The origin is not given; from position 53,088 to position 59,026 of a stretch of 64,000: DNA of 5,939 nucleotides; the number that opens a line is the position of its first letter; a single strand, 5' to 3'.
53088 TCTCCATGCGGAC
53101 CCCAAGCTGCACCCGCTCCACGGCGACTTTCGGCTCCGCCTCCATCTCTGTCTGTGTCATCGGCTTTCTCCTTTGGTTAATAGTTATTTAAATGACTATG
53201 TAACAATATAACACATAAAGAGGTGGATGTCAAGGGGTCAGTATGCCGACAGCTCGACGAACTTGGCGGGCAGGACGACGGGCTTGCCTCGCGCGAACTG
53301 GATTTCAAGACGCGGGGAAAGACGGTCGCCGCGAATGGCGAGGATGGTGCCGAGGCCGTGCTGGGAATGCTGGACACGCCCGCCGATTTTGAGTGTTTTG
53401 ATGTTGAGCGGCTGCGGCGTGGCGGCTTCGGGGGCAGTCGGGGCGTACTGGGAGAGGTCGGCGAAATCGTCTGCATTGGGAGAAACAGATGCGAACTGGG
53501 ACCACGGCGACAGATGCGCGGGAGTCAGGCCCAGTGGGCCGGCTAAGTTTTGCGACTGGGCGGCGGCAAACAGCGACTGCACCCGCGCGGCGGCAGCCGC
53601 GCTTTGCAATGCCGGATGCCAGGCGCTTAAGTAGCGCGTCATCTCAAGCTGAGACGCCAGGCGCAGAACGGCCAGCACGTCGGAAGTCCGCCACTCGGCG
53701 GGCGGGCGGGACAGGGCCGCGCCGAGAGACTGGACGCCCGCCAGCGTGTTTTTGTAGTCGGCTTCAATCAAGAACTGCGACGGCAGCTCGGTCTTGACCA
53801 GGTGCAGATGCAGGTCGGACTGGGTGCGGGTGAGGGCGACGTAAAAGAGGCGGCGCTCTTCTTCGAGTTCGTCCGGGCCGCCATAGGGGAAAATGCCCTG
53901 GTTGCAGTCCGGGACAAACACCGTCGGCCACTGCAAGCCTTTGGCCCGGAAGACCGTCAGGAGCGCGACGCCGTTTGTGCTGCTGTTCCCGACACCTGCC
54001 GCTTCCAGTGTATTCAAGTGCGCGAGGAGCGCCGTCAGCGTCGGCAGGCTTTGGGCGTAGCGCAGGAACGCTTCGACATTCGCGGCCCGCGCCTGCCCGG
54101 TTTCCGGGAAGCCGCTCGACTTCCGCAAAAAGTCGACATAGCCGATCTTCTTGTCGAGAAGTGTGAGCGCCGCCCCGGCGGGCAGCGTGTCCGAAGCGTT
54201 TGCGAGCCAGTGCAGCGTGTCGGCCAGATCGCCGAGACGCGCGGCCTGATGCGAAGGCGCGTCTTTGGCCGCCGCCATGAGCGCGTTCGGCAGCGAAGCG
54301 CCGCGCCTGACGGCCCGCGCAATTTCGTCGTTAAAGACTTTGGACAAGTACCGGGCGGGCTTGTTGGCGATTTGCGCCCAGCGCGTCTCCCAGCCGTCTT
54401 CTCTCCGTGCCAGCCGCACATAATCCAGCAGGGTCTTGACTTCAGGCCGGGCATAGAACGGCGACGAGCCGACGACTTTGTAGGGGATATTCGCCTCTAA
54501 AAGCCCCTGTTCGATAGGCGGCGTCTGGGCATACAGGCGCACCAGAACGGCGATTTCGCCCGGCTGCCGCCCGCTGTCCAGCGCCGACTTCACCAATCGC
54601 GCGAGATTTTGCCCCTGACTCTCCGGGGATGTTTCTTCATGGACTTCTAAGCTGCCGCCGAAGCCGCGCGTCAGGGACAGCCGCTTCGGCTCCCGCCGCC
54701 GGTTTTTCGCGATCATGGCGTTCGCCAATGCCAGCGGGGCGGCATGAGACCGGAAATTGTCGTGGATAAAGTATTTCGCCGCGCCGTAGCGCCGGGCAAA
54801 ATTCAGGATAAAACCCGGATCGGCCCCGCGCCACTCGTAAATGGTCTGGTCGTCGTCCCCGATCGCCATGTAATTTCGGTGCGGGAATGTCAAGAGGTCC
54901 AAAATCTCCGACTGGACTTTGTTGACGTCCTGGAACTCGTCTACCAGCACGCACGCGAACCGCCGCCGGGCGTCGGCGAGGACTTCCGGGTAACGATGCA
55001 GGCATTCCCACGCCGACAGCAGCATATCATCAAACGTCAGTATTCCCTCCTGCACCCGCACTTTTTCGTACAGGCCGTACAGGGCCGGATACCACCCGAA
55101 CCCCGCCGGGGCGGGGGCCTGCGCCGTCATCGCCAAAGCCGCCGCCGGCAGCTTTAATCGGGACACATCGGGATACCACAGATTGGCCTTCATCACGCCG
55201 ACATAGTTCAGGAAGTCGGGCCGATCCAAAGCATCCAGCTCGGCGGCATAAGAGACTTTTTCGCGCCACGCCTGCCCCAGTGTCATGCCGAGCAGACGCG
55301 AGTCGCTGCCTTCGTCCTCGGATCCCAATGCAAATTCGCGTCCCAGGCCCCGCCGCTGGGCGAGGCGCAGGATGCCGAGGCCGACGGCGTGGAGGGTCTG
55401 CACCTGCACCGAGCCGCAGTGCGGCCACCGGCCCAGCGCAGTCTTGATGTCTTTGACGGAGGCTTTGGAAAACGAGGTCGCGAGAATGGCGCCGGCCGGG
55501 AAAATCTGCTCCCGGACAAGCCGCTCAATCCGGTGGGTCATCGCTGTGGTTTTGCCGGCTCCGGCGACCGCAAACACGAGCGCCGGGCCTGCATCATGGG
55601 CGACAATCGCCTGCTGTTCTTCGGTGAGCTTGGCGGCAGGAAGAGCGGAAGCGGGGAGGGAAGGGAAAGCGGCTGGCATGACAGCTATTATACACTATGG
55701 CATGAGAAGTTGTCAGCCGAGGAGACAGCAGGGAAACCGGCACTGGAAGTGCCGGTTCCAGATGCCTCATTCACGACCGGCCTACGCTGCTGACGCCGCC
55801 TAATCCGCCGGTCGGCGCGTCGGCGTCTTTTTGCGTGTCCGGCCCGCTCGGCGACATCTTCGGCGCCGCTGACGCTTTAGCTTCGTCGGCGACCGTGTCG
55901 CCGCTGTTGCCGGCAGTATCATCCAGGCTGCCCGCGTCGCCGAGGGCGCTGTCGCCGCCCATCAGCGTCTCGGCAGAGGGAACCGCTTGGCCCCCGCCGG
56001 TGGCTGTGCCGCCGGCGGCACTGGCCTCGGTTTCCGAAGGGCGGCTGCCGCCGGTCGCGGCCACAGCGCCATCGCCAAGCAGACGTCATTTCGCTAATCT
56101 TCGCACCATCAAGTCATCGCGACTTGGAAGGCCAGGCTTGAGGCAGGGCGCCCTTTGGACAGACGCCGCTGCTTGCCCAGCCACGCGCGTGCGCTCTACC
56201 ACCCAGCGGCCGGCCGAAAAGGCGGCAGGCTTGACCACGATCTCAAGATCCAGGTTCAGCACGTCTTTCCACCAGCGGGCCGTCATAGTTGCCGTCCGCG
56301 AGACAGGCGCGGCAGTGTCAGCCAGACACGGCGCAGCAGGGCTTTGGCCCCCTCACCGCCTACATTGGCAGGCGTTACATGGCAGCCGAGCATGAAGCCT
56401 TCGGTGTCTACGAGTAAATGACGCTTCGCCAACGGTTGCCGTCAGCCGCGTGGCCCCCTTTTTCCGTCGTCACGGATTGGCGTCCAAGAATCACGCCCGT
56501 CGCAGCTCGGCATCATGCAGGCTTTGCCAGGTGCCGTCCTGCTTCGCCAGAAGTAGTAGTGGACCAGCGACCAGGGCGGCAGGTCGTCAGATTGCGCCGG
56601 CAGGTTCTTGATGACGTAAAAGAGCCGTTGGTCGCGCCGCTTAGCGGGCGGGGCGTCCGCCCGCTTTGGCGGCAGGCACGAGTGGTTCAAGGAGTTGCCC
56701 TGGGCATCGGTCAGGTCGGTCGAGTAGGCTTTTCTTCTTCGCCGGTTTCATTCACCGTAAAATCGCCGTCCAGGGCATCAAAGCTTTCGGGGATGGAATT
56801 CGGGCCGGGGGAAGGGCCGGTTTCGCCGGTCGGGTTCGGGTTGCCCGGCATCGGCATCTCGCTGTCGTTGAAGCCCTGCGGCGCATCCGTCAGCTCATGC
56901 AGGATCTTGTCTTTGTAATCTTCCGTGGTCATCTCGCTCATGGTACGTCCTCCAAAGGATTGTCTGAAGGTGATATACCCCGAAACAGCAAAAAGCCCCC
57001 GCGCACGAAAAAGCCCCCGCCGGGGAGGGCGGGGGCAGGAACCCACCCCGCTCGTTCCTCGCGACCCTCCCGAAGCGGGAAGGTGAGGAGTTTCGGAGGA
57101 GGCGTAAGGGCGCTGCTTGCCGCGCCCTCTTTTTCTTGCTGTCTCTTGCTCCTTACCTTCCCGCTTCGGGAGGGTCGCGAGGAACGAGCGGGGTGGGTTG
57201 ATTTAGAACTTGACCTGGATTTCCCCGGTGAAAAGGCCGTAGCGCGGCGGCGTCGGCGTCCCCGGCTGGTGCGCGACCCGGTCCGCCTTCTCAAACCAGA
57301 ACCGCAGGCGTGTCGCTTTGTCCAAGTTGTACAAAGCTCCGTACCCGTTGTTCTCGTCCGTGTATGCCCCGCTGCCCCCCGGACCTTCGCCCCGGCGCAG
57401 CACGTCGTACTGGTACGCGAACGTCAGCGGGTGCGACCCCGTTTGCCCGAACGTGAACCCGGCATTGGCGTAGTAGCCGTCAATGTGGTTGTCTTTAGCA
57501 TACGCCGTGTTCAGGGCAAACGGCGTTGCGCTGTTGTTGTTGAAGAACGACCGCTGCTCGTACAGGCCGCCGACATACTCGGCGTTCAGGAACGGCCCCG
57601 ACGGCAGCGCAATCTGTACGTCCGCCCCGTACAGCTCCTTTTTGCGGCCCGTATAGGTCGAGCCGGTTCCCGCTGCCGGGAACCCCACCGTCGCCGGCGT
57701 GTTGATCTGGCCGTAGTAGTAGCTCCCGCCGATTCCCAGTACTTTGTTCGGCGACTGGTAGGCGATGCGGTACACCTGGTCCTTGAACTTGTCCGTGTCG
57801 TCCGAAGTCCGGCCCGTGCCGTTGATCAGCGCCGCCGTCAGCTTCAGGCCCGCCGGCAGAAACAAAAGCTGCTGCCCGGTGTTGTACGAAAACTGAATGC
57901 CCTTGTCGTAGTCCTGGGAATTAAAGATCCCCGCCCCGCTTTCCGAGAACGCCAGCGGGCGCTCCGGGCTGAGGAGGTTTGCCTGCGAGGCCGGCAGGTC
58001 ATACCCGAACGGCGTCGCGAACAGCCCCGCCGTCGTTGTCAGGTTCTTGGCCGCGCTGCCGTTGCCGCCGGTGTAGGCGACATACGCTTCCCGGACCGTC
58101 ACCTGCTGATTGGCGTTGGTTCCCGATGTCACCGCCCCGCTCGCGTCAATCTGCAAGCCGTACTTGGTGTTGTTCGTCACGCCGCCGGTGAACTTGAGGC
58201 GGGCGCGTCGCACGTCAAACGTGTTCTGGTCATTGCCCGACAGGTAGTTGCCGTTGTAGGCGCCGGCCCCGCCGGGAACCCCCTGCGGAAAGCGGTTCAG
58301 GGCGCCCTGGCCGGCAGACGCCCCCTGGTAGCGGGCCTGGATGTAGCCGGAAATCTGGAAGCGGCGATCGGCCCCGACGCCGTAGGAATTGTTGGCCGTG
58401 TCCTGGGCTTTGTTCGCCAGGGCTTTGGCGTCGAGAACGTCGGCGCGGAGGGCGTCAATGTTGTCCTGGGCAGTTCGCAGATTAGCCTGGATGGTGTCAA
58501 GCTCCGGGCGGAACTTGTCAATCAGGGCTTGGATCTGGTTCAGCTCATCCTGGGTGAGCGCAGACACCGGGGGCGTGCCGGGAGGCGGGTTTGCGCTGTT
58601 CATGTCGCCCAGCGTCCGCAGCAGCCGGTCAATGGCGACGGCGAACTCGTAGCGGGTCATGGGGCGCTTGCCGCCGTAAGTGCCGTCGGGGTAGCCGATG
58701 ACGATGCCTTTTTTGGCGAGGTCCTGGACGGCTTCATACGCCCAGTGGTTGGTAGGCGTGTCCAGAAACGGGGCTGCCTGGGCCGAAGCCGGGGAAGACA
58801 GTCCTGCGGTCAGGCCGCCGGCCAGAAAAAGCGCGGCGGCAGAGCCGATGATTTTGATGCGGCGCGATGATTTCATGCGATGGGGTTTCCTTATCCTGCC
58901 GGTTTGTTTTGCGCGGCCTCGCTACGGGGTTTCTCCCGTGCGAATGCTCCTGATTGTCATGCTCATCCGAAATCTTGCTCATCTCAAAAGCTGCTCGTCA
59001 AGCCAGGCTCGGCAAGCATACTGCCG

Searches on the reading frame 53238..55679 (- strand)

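Call 57: search_protein_families(library=pfam, proteins=[window:53238-55679:-], max_evalue=0.0001)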
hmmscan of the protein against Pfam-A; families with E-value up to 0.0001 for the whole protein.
window:53238-55679:- (813 aa): 4 families
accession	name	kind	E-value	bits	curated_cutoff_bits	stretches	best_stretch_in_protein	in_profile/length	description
PF00580.27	UvrD-helicase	-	2.8e-44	152.3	23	1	18-298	1-270/271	UvrD/REP helicase N-terminal domain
PF13361.12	UvrD_C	-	6.4e-36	124.9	25.6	2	548-627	264-347/350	UvrD-like helicase C-terminal domain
PF13245.12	AAA_19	-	1.3e-13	51.7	25.1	1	23-282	3-132/134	AAA domain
PF13538.12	UvrD_C_2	-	3.2e-10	40.2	27.4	1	571-625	2-51/52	UvrD-like helicase C-terminal domain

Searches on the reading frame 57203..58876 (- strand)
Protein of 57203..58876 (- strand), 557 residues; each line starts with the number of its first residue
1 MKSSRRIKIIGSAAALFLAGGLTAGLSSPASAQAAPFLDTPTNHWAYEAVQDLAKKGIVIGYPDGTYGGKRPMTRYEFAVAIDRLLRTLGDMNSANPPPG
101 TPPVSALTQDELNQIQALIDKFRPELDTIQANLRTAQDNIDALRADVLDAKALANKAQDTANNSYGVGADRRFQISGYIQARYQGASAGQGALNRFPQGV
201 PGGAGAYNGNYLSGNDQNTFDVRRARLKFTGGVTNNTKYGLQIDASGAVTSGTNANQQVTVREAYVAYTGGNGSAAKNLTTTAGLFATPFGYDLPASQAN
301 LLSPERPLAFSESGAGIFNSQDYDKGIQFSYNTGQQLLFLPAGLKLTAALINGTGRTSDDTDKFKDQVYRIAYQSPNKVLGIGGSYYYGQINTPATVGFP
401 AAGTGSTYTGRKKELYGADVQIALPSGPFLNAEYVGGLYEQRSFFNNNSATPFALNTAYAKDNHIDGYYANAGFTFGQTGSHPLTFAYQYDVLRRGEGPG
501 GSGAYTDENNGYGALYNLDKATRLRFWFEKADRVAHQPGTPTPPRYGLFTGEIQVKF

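Call 57: search_protein_families(library=pfam, proteins=[window:57203-58876:-], max_evalue=0.0001)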
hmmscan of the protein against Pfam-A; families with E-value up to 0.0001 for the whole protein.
window:57203-58876:- (557 aa): 2 families
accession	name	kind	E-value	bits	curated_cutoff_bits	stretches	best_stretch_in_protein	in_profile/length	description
PF07396.17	Porin_O_P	-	5.4e-12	46.1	20.9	1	206-475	13-274/370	Phosphate-selective porin O and P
PF00395.25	SLH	-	2.9e-11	43.6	20.8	1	36-79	1-44/44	S-layer homology domain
